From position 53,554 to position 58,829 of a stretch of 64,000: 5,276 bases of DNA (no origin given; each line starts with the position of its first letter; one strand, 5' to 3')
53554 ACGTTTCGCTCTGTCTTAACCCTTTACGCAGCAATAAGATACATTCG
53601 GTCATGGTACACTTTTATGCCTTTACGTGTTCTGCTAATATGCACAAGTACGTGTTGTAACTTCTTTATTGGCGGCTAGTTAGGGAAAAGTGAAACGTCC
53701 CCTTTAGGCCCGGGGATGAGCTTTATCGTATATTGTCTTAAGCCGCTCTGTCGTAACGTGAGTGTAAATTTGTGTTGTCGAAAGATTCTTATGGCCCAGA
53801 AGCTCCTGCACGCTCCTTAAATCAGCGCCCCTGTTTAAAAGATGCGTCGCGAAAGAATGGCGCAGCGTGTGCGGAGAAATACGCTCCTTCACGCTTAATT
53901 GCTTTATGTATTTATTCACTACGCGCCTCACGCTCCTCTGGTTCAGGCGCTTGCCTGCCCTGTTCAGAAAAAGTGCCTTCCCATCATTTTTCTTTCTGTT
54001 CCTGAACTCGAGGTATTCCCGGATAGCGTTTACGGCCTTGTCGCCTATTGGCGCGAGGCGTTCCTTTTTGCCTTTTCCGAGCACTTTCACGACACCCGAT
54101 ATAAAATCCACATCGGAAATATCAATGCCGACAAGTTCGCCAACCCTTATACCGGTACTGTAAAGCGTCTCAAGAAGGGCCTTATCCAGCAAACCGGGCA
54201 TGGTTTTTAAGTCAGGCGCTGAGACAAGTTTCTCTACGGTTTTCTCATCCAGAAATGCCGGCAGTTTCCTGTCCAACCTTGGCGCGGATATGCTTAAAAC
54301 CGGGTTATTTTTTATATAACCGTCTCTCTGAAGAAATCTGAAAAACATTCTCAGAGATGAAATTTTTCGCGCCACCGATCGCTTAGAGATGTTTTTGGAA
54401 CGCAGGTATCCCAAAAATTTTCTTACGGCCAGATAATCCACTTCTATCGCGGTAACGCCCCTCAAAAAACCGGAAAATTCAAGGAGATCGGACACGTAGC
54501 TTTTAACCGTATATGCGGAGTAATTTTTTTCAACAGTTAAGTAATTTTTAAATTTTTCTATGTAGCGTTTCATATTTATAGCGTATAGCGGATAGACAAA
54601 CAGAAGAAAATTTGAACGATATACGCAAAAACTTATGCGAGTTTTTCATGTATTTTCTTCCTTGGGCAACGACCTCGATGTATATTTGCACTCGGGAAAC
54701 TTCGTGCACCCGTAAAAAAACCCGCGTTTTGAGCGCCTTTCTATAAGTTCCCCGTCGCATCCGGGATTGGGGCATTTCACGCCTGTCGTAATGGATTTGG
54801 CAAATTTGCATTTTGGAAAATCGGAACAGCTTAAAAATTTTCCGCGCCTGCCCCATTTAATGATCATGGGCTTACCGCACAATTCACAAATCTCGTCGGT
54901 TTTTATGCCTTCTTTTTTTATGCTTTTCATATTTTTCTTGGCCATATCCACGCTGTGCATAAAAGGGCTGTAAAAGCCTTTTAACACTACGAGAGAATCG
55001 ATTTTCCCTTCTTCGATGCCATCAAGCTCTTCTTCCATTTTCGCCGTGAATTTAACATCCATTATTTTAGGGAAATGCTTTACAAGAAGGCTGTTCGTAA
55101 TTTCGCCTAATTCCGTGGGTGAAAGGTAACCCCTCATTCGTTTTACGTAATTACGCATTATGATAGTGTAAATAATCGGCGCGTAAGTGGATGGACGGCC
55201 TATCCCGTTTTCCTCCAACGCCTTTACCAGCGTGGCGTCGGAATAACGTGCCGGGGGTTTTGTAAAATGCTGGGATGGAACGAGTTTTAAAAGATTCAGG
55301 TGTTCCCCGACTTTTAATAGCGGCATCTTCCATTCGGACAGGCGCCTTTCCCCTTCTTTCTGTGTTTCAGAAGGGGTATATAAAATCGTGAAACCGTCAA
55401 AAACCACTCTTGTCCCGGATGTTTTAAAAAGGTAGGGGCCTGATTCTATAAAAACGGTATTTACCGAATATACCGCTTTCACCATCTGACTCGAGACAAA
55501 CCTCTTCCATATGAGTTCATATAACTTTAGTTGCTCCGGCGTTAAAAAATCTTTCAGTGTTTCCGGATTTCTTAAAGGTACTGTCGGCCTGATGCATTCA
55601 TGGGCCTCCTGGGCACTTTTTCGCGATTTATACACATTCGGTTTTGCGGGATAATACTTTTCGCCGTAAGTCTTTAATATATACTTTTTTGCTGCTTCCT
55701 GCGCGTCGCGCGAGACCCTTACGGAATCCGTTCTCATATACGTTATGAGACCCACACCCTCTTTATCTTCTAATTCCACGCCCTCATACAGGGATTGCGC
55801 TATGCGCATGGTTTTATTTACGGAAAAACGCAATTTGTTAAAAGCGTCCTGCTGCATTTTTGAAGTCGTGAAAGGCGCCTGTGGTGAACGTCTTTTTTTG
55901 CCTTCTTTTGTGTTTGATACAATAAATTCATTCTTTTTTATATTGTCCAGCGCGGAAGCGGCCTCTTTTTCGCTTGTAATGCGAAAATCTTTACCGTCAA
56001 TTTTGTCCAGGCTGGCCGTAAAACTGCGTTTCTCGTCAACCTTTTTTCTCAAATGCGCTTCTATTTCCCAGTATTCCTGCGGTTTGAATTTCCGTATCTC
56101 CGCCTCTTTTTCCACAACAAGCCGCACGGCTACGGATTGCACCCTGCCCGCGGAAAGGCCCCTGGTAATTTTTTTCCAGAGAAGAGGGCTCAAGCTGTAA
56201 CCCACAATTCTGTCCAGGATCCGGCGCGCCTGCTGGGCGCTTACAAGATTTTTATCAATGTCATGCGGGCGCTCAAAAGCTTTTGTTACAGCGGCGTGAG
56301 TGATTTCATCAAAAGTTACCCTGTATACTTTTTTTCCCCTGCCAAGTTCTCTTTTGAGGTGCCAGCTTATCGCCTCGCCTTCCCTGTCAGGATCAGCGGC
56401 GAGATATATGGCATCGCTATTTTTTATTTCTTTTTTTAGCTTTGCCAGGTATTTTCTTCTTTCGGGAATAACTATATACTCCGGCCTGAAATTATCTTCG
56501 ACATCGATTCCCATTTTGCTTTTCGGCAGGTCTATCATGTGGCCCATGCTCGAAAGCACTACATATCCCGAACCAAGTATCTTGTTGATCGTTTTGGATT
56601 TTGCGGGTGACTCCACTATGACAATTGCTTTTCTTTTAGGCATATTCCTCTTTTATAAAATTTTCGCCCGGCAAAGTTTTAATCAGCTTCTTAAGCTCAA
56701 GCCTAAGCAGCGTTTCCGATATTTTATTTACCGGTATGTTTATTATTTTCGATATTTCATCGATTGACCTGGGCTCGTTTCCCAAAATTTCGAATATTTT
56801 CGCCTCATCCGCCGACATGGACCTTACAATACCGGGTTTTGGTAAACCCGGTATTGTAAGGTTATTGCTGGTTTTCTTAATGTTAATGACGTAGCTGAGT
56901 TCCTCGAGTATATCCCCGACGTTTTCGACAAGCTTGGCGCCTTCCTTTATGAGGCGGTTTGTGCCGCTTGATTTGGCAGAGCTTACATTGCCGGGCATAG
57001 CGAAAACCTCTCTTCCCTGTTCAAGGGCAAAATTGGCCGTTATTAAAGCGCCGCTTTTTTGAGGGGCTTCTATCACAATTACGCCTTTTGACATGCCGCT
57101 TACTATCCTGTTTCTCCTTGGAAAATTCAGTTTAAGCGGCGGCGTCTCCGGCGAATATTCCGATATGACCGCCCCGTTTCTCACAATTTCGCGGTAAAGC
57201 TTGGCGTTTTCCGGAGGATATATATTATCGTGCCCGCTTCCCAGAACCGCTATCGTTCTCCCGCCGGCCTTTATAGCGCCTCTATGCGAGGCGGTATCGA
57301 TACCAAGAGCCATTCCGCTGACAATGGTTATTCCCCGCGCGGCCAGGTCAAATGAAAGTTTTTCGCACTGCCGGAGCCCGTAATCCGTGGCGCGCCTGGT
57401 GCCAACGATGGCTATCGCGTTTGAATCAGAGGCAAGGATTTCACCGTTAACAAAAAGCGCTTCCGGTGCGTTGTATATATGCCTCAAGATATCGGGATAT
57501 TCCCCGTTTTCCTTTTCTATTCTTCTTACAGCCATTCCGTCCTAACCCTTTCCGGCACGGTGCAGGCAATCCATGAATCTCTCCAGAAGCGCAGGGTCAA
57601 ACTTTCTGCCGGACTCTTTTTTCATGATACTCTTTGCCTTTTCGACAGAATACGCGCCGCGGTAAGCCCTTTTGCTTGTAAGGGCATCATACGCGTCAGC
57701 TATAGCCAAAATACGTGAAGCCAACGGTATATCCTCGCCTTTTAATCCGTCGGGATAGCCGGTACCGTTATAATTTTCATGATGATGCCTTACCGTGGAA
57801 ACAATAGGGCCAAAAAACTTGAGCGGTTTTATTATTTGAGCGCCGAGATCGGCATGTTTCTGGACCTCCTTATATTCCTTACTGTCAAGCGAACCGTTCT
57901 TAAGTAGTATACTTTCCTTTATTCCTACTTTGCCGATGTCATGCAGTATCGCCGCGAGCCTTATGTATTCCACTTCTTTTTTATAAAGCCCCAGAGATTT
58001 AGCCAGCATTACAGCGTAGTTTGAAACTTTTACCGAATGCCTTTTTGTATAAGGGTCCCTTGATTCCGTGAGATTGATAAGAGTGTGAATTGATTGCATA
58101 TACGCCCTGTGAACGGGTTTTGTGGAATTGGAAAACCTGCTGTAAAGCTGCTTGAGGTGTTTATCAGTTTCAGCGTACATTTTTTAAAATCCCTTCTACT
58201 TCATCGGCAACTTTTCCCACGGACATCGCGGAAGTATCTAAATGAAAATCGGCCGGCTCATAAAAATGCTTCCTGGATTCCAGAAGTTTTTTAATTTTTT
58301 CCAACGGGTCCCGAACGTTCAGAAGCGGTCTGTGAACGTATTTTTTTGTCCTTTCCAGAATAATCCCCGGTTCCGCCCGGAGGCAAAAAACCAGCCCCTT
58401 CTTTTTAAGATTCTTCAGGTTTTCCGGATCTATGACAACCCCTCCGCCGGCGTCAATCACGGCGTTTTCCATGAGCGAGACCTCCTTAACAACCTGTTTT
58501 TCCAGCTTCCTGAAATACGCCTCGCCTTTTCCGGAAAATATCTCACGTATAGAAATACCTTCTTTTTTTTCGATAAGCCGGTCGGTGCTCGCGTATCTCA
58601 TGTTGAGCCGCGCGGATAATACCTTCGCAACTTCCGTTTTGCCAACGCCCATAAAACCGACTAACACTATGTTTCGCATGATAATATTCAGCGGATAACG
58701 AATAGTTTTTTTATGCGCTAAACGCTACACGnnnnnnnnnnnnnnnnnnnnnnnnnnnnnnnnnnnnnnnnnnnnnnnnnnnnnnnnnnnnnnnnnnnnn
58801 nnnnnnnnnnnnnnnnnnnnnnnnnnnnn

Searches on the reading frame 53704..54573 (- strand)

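Call 25: search_protein_families(library=pfam, proteins=[window:53704-54573:-], max_evalue=0.001)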
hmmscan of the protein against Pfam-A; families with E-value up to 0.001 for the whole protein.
window:53704-54573:- (289 aa): 4 families
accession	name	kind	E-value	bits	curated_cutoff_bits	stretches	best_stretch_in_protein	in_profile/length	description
PF00589.27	Phage_integrase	-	5.8e-51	173.1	27.1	1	107-276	2-171/172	Phage integrase family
PF02899.23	Phage_int_SAM_1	-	4.2e-20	72.2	22.3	1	5-84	1-82/83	Phage integrase, N-terminal SAM-like domain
PF13102.12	Phage_int_SAM_5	-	3.6e-08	34.1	22.3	1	36-91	35-92/98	Phage integrase SAM-like domain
PF13495.12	Phage_int_SAM_4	-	1.6e-06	28.9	27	1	5-81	2-78/85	Phage integrase, N-terminal SAM-like domain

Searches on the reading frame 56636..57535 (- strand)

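Call 25: search_protein_families(library=pfam, proteins=[window:56636-57535:-], max_evalue=0.001)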
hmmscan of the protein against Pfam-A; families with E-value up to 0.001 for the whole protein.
window:56636-57535:- (299 aa): 4 families
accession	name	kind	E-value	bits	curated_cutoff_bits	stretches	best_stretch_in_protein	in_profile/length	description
PF02481.21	DNA_processg_A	-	6.4e-80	267.7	29.6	1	4-204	8-211/212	DNA recombination-mediator protein A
PF17782.7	DprA_WH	-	2.7e-11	43.8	22.9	1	239-290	9-60/61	DprA winged helix domain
PF18306.6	LDcluster4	-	4e-08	33.4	26.3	1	40-100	3-64/151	SLOG cluster4 family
PF01978.25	TrmB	-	4e-05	23.8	25.6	1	241-291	7-58/68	Sugar-specific transcriptional regulator TrmB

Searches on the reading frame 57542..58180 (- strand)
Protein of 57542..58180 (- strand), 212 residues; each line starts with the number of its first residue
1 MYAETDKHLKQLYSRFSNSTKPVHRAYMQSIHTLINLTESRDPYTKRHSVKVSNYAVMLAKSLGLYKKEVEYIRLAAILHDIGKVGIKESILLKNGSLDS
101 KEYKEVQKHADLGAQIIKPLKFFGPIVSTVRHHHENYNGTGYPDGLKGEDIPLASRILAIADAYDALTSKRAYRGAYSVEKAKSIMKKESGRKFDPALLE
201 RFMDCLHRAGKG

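Call 25: search_protein_families(library=pfam, proteins=[window:57542-58180:-], max_evalue=0.001)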
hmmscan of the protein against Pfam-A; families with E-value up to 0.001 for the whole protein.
window:57542-58180:- (212 aa): 3 families
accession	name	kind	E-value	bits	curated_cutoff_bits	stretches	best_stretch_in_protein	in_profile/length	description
PF13487.12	HD_5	-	7.1e-41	140.2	27.2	1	33-198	2-170/170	HD domain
PF01966.28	HD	-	3.1e-24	85.9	22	1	47-166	3-115/116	HD domain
PF08668.18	HDOD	-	2.8e-05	24.2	22.9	1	46-134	96-194/196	HDOD domain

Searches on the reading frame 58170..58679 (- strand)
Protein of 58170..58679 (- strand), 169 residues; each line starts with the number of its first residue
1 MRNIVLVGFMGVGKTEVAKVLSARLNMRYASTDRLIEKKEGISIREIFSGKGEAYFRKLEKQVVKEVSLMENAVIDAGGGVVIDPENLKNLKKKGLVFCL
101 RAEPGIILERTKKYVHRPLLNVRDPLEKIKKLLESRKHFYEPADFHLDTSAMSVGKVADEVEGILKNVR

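Call 25: search_protein_families(library=pfam, proteins=[window:58170-58679:-], max_evalue=0.001)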
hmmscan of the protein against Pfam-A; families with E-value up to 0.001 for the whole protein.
window:58170-58679:- (169 aa): 3 families
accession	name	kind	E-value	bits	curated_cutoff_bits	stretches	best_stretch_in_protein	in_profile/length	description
PF01202.28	SKI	-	3.9e-39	134.8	22.1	1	10-161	1-154/159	Shikimate kinase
PF13238.12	AAA_18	-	5.7e-08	33.7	29.4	1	4-113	1-110/128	AAA domain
PF13671.12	AAA_33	-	0.00062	20.5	27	1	4-90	2-82/143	AAA domain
